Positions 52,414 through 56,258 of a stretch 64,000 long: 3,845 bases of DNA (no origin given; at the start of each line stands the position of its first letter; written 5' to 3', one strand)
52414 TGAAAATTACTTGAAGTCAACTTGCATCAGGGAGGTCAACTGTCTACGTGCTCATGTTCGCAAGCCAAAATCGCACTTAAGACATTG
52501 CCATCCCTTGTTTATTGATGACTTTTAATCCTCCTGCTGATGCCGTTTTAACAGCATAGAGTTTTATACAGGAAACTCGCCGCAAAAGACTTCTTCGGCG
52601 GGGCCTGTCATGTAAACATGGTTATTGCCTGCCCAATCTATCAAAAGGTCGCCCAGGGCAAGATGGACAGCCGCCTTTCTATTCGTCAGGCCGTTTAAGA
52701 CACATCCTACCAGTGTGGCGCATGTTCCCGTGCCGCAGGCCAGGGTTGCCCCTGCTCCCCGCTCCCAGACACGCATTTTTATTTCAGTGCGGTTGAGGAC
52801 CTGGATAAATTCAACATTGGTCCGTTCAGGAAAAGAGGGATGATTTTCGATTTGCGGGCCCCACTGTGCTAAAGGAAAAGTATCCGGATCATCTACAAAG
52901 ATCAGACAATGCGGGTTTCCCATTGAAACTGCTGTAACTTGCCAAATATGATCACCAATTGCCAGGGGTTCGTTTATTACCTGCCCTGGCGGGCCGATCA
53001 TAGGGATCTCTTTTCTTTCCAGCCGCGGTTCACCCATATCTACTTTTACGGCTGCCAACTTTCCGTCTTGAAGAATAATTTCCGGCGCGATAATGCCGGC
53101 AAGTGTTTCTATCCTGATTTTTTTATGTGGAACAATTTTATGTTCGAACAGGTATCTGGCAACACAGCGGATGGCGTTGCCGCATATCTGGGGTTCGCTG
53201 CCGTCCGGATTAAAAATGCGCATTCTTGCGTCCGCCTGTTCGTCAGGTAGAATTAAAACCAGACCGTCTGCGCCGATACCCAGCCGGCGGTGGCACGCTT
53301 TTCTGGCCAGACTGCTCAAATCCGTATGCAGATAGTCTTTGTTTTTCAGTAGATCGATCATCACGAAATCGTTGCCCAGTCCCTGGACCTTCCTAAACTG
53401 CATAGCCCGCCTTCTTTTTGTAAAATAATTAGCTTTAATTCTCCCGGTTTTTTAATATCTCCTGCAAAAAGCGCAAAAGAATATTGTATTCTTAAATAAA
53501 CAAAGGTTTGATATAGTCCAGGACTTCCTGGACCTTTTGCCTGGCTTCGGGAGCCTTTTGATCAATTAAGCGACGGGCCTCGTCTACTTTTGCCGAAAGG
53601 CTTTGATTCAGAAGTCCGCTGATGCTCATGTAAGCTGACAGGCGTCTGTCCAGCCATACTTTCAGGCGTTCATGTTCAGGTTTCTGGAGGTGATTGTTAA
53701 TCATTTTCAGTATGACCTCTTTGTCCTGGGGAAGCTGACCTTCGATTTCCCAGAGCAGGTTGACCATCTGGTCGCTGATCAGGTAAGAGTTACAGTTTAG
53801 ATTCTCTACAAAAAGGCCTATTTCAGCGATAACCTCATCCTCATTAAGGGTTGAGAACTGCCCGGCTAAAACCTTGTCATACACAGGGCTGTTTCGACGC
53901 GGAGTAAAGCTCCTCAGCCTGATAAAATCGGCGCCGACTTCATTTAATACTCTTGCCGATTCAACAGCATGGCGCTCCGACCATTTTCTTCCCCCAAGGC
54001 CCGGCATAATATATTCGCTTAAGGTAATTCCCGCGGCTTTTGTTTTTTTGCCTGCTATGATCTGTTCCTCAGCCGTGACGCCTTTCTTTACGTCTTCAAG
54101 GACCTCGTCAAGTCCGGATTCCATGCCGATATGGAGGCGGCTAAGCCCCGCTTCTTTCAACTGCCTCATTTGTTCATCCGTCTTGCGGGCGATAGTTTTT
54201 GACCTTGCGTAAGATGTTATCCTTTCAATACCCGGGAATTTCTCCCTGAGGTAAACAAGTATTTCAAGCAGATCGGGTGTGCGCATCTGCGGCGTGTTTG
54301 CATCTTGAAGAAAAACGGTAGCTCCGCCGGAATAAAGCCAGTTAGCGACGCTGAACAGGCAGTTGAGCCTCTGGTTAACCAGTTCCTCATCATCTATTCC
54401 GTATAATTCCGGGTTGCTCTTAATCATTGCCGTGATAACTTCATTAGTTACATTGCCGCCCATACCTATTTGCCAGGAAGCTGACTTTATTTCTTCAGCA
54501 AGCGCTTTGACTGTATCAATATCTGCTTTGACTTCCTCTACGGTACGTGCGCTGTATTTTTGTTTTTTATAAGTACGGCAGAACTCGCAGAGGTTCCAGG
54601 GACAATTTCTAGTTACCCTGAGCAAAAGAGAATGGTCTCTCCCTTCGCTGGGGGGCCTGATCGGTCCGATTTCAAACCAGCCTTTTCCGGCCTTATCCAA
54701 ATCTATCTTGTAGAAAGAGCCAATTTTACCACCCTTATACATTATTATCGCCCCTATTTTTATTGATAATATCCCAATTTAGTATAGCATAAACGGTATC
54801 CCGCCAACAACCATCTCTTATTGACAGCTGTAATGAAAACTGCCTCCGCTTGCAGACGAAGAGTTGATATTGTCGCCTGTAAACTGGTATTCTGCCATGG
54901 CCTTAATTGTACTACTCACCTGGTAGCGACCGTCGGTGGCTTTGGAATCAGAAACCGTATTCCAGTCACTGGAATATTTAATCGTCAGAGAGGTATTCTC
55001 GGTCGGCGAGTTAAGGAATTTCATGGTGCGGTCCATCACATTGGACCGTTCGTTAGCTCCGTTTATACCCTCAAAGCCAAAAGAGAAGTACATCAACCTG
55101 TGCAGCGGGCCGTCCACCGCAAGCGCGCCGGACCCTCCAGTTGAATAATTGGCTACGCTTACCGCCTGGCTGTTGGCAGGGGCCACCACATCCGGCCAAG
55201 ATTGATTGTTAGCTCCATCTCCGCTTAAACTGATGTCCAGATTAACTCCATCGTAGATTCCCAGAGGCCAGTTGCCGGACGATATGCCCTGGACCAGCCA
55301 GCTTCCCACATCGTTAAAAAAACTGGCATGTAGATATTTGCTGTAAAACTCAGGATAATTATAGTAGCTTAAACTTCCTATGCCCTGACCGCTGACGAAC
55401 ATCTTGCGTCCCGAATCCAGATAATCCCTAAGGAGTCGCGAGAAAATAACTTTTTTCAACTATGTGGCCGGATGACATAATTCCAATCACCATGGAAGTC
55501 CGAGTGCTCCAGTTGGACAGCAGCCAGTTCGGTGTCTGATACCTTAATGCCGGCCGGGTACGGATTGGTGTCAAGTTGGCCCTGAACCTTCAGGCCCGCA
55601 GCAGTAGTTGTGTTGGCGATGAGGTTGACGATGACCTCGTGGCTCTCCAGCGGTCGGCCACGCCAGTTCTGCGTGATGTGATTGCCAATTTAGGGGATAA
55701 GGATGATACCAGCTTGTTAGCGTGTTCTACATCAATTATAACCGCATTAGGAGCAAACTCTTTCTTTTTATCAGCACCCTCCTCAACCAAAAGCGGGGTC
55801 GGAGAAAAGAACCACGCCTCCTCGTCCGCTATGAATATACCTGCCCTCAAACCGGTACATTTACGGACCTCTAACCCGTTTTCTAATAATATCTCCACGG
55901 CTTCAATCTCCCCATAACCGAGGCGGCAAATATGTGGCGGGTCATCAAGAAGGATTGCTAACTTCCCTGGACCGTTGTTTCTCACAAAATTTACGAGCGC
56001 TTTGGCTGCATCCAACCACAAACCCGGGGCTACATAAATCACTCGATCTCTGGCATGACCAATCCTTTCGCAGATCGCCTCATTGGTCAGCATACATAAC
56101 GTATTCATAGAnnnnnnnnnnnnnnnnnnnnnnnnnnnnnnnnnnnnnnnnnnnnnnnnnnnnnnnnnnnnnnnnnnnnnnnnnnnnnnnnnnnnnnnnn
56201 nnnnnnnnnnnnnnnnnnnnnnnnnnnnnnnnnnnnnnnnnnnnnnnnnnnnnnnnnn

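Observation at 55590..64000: BREX-like operon with a gene order and composition I cannot match to a published type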

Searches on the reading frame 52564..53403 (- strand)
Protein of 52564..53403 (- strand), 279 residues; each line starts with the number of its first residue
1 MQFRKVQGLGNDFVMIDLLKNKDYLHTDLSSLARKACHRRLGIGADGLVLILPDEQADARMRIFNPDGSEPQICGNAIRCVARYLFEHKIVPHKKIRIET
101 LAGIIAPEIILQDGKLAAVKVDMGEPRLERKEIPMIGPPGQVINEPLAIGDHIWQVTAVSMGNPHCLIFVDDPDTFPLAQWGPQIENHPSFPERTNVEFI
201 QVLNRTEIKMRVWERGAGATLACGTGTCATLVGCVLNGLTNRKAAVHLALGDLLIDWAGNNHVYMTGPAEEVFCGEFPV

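Call 3: search_protein_families(library=pfam, proteins=[window:52564-53403:-])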
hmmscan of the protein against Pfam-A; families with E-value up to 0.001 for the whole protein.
window:52564-53403:- (279 aa): 3 families
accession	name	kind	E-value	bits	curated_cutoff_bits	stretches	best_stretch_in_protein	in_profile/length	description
PF01678.24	DAP_epimerase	-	5.5e-66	220.6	34.7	2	158-270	2-119/121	Diaminopimelate epimerase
PF02567.21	PhzC-PhzF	-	5.8e-06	26.4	27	1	50-134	44-126/281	Phenazine biosynthesis-like protein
PF05544.16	Pro_racemase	-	0.00011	21.9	27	1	48-124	56-137/325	Proline racemase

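Call 4: search_protein_families(library=padloc, proteins=[window:52564-53403:-])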
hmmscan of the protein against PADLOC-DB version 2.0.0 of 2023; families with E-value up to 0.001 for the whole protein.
window:52564-53403:- (279 aa): 0 families

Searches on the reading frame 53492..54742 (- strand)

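Call 3: search_protein_families(library=pfam, proteins=[window:53492-54742:-])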
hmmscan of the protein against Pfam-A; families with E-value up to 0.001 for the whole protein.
window:53492-54742:- (416 aa): 1 family
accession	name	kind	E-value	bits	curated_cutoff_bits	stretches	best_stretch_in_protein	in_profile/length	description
PF04055.27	Radical_SAM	-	1.5e-14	54.9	29.5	1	43-258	3-160/166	Radical SAM superfamily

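Call 4: search_protein_families(library=padloc, proteins=[window:53492-54742:-])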
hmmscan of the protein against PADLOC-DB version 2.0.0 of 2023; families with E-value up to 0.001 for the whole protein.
window:53492-54742:- (416 aa): 0 families

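Call 6: search_protein_families(library=ncbifam, proteins=[window:53492-54742:-])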
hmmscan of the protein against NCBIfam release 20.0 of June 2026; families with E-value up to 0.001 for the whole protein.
window:53492-54742:- (416 aa): 10 families
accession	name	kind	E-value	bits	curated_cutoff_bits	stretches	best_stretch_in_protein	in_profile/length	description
TIGR04479.1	bcpD_PhpK_rSAM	subfamily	4.2e-11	41.9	600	1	142-289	290-429/504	PhpK family radical SAM P-methyltransferase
TIGR03471.1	HpnJ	equivalog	8.6e-09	34.8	577.6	1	189-330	287-425/472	hopanoid biosynthesis associated radical SAM protein HpnJ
TIGR01211.1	ELP3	subfamily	3e-07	29.3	350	1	188-308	205-326/522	tRNA uridine(34) 5-carboxymethylaminomethyl modification radical SAM/GNAT enzyme Elp3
TIGR04013.1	B12_SAM_MJ_1487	hypoth_equivalog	3.3e-07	29.5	251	0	201-282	267-348/382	TIGR04013 family B12-binding domain/radical SAM domain-containing protein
TIGR02026.1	BchE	equivalog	9.3e-06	24.8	481.35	1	178-291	277-387/497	magnesium-protoporphyrin IX monomethyl ester anaerobic oxidative cyclase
NF010916.0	PRK14336.1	equivalog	1.6e-05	23.9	606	1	155-285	190-319/418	tRNA (N6-isopentenyl adenosine(37)-C2)-methylthiotransferase MiaB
TIGR01212.1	TIGR01212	equivalog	2.7e-05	23.5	180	1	193-354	130-291/302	tRNA modification radical SAM protein MnmL/YtqA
TIGR04072.2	rSAM_ladder_B12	equivalog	7.8e-05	21.5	360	1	176-248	261-330/443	lipid biosynthesis B12-binding/radical SAM protein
TIGR03910.1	pyrrolys_PylB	equivalog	0.00012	21.1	348.2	1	189-300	151-259/347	methylornithine synthase PylB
TIGR03975.1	rSAM_ocin_1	subfamily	0.00012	20.7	281.85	1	188-242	351-405/606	RiPP maturation radical SAM C-methyltransferase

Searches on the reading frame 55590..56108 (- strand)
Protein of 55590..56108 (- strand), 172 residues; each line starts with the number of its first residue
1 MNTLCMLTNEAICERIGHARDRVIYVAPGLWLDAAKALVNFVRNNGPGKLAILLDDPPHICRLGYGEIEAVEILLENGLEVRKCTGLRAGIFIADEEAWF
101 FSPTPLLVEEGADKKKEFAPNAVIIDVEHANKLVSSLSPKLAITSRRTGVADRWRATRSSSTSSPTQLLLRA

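Call 3: search_protein_families(library=pfam, proteins=[window:55590-56108:-])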
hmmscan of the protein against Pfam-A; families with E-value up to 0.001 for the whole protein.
window:55590-56108:- (172 aa): 0 families

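Call 4: search_protein_families(library=padloc, proteins=[window:55590-56108:-])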
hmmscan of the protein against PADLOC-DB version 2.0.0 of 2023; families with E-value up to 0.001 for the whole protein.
window:55590-56108:- (172 aa): 0 families

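Call 6: search_protein_families(library=ncbifam, proteins=[window:55590-56108:-])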
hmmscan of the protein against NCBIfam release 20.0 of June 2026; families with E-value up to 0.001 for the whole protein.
window:55590-56108:- (172 aa): 0 families

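Call 67: search_protein_families(library=pfam, proteins=[window:55590-56108:-], max_evalue=0.01)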
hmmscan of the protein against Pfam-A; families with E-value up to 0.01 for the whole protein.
window:55590-56108:- (172 aa): 0 families
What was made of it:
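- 55590..56108 (-): Truncated seventh gene (172 aa). It is the N-terminal 143 aa of a 427-aa accessory protein of unknown function found intact in a related locus. It has no family hit (calls 3, 4, 6, 67).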
